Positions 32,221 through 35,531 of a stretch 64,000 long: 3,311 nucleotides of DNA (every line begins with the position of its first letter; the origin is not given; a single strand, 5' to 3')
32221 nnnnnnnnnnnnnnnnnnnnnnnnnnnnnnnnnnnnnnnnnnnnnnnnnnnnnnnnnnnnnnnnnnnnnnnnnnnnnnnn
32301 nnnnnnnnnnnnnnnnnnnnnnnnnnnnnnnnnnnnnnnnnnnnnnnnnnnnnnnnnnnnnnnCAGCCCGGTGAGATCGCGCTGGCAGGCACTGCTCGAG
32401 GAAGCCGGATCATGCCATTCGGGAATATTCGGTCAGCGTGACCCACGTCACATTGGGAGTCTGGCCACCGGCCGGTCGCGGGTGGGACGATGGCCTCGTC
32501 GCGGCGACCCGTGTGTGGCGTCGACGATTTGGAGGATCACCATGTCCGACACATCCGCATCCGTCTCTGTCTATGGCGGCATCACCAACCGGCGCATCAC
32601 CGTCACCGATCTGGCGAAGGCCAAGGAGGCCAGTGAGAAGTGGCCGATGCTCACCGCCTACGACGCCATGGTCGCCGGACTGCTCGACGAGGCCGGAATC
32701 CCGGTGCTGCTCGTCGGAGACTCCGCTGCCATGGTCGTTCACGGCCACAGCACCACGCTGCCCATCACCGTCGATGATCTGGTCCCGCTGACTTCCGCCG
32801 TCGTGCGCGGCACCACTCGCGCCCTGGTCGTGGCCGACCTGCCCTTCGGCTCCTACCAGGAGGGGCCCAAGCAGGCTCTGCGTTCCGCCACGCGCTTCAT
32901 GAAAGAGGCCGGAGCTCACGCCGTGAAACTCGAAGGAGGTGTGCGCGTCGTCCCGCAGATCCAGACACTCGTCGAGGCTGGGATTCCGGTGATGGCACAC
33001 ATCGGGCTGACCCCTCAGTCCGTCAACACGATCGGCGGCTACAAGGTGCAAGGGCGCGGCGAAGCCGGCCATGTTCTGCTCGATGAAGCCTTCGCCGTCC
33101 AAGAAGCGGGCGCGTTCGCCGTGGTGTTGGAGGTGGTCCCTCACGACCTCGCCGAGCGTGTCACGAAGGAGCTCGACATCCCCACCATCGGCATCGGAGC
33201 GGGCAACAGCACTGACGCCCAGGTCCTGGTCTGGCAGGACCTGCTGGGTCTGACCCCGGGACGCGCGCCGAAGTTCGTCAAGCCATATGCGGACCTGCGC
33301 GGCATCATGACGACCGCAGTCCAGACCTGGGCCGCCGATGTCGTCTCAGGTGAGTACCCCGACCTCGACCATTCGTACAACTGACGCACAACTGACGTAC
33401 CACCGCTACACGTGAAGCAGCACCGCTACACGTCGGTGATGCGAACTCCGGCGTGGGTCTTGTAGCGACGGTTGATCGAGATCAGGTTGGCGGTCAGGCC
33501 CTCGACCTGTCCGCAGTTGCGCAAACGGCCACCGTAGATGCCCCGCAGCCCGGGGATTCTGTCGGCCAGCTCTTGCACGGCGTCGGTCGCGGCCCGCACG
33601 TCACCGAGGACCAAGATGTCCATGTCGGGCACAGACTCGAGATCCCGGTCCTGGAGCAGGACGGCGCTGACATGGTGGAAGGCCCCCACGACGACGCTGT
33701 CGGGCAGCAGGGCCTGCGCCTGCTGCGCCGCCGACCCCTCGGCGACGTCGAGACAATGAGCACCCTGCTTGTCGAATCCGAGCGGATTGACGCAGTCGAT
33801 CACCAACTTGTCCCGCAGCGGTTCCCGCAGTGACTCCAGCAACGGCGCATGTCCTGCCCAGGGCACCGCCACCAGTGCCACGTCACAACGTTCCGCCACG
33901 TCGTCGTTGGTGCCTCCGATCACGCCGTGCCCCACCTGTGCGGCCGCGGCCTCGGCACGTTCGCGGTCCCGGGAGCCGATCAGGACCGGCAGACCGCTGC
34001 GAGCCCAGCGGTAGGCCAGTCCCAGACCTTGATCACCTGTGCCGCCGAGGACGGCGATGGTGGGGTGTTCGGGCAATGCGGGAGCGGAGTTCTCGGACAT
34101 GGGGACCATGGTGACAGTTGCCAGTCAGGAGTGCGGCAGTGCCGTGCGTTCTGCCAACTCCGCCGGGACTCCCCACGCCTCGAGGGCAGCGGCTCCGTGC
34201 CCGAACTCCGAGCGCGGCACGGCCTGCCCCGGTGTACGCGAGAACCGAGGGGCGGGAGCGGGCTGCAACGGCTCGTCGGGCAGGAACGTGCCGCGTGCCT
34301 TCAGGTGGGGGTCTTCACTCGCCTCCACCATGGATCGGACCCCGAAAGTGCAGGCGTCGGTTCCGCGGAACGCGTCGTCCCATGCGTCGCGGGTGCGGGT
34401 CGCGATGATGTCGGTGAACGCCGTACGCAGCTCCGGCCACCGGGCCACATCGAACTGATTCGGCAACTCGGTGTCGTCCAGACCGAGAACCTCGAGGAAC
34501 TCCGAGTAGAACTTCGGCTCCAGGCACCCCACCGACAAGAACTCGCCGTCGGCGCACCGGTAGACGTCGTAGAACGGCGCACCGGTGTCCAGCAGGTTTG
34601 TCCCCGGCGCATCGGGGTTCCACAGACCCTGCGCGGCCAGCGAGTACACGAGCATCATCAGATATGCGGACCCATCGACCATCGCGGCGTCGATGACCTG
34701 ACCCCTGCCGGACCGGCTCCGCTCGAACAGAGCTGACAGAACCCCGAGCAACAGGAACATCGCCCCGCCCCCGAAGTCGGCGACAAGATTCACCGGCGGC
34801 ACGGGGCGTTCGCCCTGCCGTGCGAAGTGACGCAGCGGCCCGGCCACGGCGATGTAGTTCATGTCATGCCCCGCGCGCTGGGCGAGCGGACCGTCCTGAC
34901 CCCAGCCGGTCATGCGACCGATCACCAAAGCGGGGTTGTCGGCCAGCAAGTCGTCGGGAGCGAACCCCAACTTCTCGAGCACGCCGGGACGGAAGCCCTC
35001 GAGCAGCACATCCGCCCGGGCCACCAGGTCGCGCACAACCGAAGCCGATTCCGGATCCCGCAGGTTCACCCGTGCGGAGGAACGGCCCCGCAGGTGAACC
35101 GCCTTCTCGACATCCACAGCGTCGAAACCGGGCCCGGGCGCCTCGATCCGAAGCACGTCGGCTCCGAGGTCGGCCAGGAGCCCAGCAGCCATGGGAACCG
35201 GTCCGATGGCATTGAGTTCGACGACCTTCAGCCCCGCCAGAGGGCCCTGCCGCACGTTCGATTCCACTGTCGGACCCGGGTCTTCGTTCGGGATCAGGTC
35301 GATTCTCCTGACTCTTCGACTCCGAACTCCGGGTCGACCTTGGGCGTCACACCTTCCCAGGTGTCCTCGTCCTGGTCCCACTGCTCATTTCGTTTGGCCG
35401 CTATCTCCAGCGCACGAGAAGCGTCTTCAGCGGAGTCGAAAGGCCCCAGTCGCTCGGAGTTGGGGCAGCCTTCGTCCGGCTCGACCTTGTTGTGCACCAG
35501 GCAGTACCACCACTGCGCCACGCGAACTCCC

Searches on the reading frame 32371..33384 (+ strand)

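Call 54: search_protein_families(library=pfam, proteins=[window:32371-33384:+], max_evalue=0.001)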
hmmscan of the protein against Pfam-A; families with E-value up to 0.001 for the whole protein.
window:32371-33384:+ (337 aa): 1 family
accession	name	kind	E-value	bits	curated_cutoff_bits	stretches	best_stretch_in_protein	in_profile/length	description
PF02548.21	Pantoate_transf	-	3.6e-109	364.6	28.7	1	75-331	1-258/259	Ketopantoate hydroxymethyltransferase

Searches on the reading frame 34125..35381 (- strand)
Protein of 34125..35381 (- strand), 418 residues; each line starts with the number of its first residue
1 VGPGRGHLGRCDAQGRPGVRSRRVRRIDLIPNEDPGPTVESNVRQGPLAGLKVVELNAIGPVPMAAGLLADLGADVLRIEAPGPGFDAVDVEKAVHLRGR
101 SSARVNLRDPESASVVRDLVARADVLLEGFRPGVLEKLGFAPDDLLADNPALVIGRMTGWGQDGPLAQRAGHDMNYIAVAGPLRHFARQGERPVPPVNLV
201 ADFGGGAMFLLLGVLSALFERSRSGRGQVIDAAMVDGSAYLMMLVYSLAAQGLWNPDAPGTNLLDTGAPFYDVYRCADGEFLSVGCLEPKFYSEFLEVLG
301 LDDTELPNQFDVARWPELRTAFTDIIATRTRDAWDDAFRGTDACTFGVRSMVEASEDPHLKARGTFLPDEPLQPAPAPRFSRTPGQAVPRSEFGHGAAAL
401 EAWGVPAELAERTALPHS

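Call 79: search_protein_families(library=pfam, proteins=[window:34125-35381:-], max_evalue=0.001)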
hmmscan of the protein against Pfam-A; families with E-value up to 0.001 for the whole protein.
window:34125-35381:- (418 aa): 1 family
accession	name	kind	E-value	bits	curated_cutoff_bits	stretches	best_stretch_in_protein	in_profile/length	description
PF02515.22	CoA_transf_3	-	8.5e-73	246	23.3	1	48-386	1-354/366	CoA-transferase family III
